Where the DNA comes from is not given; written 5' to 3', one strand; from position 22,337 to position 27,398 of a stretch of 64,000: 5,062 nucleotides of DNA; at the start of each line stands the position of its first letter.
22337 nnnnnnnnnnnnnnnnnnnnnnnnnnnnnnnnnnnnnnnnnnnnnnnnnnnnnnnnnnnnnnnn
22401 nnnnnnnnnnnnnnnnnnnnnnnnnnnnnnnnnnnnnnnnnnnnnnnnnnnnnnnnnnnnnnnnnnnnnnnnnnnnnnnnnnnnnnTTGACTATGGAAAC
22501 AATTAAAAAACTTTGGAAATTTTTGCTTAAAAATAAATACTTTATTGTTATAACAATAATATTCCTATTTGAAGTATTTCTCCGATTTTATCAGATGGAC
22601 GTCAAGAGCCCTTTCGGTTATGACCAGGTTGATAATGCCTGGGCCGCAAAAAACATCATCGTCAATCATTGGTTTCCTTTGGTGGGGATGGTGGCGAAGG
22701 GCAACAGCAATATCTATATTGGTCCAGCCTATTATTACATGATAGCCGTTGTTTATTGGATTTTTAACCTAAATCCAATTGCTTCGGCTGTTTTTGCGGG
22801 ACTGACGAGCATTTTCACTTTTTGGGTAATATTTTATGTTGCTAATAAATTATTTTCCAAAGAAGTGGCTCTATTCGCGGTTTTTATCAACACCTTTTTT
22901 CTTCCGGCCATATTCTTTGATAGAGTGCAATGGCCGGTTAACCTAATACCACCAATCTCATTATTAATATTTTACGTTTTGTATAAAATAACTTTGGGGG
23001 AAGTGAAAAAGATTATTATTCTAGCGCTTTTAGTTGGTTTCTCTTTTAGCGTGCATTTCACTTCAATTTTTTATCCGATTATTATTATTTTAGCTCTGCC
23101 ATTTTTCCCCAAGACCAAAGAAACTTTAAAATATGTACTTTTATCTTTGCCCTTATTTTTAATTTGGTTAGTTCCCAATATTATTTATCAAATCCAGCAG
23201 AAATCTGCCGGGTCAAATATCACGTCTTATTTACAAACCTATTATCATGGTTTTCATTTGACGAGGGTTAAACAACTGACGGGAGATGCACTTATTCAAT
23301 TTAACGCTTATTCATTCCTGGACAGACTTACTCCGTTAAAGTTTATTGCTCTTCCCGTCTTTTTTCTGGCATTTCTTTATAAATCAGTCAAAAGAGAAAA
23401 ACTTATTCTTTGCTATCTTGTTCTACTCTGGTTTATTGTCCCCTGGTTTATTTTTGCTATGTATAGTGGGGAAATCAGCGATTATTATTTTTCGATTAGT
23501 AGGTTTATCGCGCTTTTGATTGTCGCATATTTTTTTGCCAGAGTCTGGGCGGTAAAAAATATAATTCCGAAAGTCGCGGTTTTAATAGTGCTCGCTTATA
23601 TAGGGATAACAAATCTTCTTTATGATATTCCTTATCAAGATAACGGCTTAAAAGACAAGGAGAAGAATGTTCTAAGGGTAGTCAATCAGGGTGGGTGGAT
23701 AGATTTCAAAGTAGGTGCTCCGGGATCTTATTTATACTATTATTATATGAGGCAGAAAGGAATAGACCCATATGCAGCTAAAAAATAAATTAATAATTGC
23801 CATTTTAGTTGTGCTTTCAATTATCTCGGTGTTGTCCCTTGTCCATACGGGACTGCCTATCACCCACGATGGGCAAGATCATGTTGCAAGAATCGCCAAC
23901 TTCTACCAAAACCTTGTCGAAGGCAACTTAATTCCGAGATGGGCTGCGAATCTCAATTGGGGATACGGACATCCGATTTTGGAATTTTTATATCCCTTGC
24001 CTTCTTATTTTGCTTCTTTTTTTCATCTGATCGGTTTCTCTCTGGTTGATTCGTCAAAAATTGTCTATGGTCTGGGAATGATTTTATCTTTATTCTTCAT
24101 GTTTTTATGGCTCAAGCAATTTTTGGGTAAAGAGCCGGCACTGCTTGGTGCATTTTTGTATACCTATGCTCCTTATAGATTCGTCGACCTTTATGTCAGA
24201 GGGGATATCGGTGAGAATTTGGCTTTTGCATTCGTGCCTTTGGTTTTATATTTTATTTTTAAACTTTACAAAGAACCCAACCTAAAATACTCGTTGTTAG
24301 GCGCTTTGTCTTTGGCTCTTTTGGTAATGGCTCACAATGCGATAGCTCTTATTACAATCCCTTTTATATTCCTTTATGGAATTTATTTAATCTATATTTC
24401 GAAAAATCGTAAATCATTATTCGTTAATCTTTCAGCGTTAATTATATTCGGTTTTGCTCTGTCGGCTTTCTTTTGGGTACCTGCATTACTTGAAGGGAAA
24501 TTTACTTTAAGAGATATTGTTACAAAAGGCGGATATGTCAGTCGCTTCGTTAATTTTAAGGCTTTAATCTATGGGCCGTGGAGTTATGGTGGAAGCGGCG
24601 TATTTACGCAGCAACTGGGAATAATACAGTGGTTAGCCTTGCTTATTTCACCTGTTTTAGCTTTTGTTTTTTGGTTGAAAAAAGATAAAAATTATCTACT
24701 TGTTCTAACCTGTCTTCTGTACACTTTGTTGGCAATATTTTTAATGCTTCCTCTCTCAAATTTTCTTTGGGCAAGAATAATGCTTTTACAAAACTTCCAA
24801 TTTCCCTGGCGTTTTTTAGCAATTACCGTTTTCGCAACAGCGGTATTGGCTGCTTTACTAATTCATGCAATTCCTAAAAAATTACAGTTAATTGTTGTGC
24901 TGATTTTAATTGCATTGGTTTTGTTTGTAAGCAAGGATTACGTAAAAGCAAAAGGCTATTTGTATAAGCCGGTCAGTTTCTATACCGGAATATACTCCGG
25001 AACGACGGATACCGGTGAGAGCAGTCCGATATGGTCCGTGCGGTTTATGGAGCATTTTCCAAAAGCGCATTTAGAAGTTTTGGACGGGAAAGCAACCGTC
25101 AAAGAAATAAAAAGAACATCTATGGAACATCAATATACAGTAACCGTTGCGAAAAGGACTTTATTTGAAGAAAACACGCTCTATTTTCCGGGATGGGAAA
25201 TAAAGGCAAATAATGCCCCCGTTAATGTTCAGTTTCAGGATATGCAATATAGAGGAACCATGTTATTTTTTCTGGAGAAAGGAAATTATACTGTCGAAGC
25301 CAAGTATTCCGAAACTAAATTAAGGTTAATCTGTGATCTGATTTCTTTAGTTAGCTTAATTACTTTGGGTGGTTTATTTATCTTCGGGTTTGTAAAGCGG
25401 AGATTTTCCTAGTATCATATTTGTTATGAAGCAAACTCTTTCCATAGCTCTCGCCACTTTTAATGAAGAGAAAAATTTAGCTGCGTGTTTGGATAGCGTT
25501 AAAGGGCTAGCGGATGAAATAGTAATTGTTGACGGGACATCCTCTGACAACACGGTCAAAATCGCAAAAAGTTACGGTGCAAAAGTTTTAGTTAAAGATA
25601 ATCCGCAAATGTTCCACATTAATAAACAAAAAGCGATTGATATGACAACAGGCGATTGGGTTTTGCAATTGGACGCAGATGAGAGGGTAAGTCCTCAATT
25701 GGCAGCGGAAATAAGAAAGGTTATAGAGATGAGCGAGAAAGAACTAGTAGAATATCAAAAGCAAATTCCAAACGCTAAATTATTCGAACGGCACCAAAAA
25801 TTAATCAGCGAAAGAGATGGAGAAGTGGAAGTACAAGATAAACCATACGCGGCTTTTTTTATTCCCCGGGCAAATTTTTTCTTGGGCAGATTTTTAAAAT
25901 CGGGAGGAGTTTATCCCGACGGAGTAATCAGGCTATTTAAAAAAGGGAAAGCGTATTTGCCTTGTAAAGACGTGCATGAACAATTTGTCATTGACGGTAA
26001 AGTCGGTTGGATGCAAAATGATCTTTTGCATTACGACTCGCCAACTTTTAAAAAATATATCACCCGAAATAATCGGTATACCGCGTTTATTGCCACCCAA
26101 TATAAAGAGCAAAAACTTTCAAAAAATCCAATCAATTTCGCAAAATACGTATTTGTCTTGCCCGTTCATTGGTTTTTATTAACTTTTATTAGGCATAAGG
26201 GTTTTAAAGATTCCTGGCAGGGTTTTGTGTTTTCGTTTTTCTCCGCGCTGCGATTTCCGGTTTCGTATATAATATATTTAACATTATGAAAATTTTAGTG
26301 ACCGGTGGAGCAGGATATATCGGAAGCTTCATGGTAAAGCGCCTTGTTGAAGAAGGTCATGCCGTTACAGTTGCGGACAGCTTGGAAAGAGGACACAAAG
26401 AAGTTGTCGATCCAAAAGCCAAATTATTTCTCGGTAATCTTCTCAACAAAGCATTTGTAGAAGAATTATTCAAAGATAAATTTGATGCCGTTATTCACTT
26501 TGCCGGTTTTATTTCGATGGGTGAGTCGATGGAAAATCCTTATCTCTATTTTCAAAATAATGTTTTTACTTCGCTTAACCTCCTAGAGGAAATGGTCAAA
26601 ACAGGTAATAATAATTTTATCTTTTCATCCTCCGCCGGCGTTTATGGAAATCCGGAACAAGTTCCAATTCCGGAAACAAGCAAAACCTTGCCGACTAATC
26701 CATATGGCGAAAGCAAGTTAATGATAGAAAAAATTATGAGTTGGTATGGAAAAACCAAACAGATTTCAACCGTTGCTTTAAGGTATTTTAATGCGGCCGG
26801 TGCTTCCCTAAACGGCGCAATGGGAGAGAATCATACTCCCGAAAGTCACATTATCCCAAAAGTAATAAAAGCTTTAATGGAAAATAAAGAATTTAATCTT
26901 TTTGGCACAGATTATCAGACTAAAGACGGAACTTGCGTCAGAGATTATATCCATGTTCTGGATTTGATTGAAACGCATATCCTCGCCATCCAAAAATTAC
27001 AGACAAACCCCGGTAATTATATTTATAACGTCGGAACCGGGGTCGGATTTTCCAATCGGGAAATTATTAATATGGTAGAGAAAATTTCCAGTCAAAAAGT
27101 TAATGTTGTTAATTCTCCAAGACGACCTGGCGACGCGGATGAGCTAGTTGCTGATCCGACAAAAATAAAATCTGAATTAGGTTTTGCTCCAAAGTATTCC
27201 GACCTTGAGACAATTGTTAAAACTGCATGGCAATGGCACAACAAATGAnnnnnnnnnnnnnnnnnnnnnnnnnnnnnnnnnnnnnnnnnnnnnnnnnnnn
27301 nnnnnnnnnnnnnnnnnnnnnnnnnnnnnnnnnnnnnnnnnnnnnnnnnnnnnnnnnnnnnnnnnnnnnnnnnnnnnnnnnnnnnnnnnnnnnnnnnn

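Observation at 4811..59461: Exceptional expansion of lipid-carrier-dependent GT-C-type membrane glycosyltransferases in a single co-directional locus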

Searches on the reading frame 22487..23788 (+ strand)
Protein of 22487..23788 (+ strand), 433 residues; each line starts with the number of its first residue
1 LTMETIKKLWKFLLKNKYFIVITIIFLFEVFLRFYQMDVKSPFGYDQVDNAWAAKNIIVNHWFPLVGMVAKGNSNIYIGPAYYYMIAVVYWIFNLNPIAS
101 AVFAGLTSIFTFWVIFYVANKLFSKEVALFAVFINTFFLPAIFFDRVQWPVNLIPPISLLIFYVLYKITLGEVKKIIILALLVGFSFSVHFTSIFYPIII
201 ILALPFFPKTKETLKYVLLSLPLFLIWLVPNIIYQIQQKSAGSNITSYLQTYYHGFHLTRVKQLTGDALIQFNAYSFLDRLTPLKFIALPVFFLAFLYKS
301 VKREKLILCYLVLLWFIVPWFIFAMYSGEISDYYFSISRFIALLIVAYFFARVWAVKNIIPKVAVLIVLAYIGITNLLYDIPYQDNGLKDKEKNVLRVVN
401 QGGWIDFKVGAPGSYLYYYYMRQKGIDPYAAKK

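Call 4: search_protein_families(library=pfam, proteins=[window:22487-23788:+], max_evalue=0.01)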
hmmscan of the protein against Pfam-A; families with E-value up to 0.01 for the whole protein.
window:22487-23788:+ (433 aa): 1 family
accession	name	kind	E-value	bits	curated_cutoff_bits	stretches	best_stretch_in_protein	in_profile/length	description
PF13231.12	PMT_2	-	4.1e-06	27.5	26.1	1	80-233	4-159/160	Dolichyl-phosphate-mannose-protein mannosyltransferase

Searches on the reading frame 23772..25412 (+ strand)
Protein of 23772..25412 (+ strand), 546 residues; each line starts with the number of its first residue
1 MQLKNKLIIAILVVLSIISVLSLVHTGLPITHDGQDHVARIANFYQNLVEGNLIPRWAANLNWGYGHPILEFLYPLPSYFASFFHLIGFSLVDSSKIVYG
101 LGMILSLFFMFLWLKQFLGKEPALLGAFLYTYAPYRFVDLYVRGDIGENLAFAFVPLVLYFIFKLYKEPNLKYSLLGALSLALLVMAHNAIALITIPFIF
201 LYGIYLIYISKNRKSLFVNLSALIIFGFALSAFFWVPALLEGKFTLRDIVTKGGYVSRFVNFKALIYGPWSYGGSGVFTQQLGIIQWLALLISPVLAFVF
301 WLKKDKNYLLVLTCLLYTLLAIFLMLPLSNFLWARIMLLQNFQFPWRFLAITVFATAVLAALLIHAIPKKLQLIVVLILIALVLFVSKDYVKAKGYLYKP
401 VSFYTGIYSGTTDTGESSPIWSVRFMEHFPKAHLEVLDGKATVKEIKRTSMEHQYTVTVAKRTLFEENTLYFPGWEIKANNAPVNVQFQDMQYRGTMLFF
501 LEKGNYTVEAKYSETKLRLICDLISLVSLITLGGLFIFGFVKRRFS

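Call 4: search_protein_families(library=pfam, proteins=[window:23772-25412:+], max_evalue=0.01)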
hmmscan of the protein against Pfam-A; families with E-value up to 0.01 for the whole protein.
window:23772-25412:+ (546 aa): 2 families
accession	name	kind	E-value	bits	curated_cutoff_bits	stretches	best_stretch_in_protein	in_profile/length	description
PF10131.15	PTPS_related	-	2.4e-06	26.8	26.4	1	75-385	6-301/621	6-pyruvoyl-tetrahydropterin synthase related domain; membrane protein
PF13231.12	PMT_2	-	2.8e-05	24.8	26.1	1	75-227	4-148/160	Dolichyl-phosphate-mannose-protein mannosyltransferase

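Call 27: search_protein_families(library=ncbifam, proteins=[window:23772-25412:+], max_evalue=0.01)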
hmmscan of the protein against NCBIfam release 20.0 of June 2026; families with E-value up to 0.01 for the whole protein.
window:23772-25412:+ (546 aa): 0 families

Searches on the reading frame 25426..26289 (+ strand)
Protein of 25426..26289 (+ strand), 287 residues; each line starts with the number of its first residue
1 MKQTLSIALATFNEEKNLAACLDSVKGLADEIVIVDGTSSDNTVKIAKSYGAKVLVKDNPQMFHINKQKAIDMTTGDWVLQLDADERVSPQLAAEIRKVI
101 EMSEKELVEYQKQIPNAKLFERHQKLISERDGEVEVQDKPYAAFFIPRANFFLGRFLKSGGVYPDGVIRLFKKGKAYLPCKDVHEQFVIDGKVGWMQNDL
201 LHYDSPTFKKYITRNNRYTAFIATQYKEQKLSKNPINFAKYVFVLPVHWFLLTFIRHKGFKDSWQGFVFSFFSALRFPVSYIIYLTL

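Call 4: search_protein_families(library=pfam, proteins=[window:25426-26289:+], max_evalue=0.01)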
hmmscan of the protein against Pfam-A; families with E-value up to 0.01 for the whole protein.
window:25426-26289:+ (287 aa): 3 families
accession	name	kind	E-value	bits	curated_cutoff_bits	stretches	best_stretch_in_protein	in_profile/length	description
PF00535.33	Glycos_transf_2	-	2e-21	77.1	23.3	1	6-129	1-135/168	Glycosyl transferase family 2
PF13704.12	Glyco_tranf_2_4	-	4.9e-05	24.2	27.5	1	13-86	2-82/98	Glycosyl transferase family 2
PF13632.12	Glyco_trans_2_3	-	0.0017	18.6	27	0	78-153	1-79/198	Glycosyl transferase family group 2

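Call 28: search_protein_families(library=ncbifam, proteins=[window:25426-26289:+], max_evalue=0.00001)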
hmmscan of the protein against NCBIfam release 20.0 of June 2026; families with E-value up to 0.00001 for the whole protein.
window:25426-26289:+ (287 aa): 7 families
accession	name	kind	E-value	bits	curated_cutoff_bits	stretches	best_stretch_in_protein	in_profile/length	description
TIGR04283.1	glyco_like_mftF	equivalog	9.1e-14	51.6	182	1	5-125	1-122/221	TIGR04283 family arsenosugar biosynthesis glycosyltransferase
TIGR04195.1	S_glycosyl_SunS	equivalog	1.2e-13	50.7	350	1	5-101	59-156/421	SunS family peptide S-glycosyltransferase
NF007482.0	PRK10073.1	equivalog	2.4e-09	36.6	423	1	2-106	5-113/334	glycosyltransferase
NF010496.0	PRK13915.1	equivalog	4.2e-09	35.9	262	1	2-96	30-138/307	glucosyl-3-phosphoglycerate synthase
TIGR04182.1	glyco_TIGR04182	equivalog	1.6e-08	34.3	325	1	6-96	3-93/293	S-layer glycoprotein N-glycosyltransferase AglJ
NF041391.1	DPhHxTase_Halo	equivalog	1.9e-07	30.3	375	1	10-87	2-80/213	dolichyl-phosphate hexose transferase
NF038302.1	EPS_HpsE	equivalog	2.7e-06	26.6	300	1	5-96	3-107/307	hormogonium polysaccharide biosynthesis glycosyltransferase HpsE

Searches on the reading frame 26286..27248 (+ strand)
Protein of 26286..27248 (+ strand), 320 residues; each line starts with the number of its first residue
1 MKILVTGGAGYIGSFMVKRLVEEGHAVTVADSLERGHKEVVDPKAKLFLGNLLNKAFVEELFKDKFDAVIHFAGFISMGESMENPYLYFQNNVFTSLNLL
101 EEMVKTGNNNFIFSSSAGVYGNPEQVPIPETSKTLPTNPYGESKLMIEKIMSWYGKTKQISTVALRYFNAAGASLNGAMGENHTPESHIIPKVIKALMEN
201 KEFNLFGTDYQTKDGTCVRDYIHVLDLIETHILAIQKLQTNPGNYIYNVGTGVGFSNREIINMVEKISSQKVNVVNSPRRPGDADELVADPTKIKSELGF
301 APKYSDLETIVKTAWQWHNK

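Call 5: search_protein_families(library=pfam, proteins=[window:26286-27248:+], max_evalue=0.01)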
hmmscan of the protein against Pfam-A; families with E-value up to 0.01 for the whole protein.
window:26286-27248:+ (320 aa): 10 families
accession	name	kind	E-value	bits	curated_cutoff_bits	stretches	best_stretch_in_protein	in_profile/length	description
PF01370.27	Epimerase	-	6.2e-57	193.2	20.9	1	3-250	1-240/240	NAD dependent epimerase/dehydratase family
PF16363.11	GDP_Man_Dehyd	-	4.9e-55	187.7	27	1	4-308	1-327/332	GDP-mannose 4,6 dehydratase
PF01073.25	3Beta_HSD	-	3.1e-15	56.4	22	1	4-241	1-235/280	3-beta hydroxysteroid dehydrogenase/isomerase family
PF04321.23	RmlD_sub_bind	-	2.5e-12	46.9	27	1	1-164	1-149/287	RmlD substrate binding domain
PF02719.21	Polysacc_synt_2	-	2.5e-10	40.5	20.2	1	3-173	1-174/293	Polysaccharide biosynthesis protein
PF07993.18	NAD_binding_4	-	1.7e-08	34.4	20.1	1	58-187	82-225/258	Male sterility protein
PF13460.12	NAD_binding_10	-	4.5e-08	33.6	27.2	1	7-125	1-108/184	NAD(P)H-binding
PF05368.20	NmrA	-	5.2e-06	26.7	27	1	2-117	4-108/298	NmrA-like family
PF08659.16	KR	-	0.00039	20.8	22.6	0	3-29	3-29/180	KR domain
PF00106.31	adh_short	-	0.00078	19.4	26.6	1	3-42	3-42/195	short chain dehydrogenase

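Call 14: search_protein_families(library=ncbifam, proteins=[window:26286-27248:+], max_evalue=0.001)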
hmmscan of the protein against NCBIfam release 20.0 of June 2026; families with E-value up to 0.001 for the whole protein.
window:26286-27248:+ (320 aa): 30 families (the best 25 are shown)
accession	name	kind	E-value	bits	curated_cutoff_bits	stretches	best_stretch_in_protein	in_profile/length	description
TIGR01179.1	galE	equivalog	5.1e-118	393.7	262.3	1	2-319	1-326/332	UDP-glucose 4-epimerase GalE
NF007956.0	PRK10675.1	subfamily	2.2e-75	253.9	394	1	1-319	1-330/338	UDP-glucose 4-epimerase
TIGR02197.1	heptose_epim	equivalog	2.9e-42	145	274.6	1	3-279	1-273/316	ADP-glyceromanno-heptose 6-epimerase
TIGR01181.1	dTDP_gluc_dehyt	equivalog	1.6e-36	126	365.1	1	2-318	1-311/321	dTDP-glucose 4,6-dehydratase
TIGR04180.1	EDH_00030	hypoth_equivalog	6.3e-30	104.3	475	1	3-305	1-297/297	NAD-dependent 4,6-dehydratase LegB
NF043036.1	ErythonDh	equivalog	2.2e-19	69.8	325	1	1-166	1-175/321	D-erythronate dehydrogenase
TIGR02622.1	CDP_4_6_dhtase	equivalog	3.4e-18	65.9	278.45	1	2-319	6-331/352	CDP-glucose 4,6-dehydratase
NF011728.1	PRK15181.1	equivalog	6.9e-18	64.7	760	1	3-317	18-336/348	Vi polysaccharide biosynthesis UDP-N-acetylglucosaminuronic acid C-4 epimerase TviC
NF008360.0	PRK11150.1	equivalog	2.7e-16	59.6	452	1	3-279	2-266/310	ADP-glyceromanno-heptose 6-epimerase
NF047922.1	GDPFucSynFcl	equivalog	5.3e-16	58.9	500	1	2-318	4-301/308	GDP-L-fucose synthase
NF007490.0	PRK10084.1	subfamily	3.8e-15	55.7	649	1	1-318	1-334/361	dTDP-glucose 4,6-dehydratase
NF042422.1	oxyalk_red_OleD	equivalog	3.3e-13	49.7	580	1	1-166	1-164/329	2-alkyl-3-oxoalkanoate reductase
NF008872.0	PRK11908.1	equivalog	3.6e-13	49.3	294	1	1-270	2-273/349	bifunctional UDP-4-keto-pentose/UDP-xylose synthase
TIGR03466.1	HpnA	hypoth_equivalog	3.9e-13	49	367.65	1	1-154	1-155/327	hopanoid-associated sugar epimerase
NF007582.0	PRK10217.1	equivalog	1e-12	47.9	698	1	2-317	3-330/355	dTDP-glucose 4,6-dehydratase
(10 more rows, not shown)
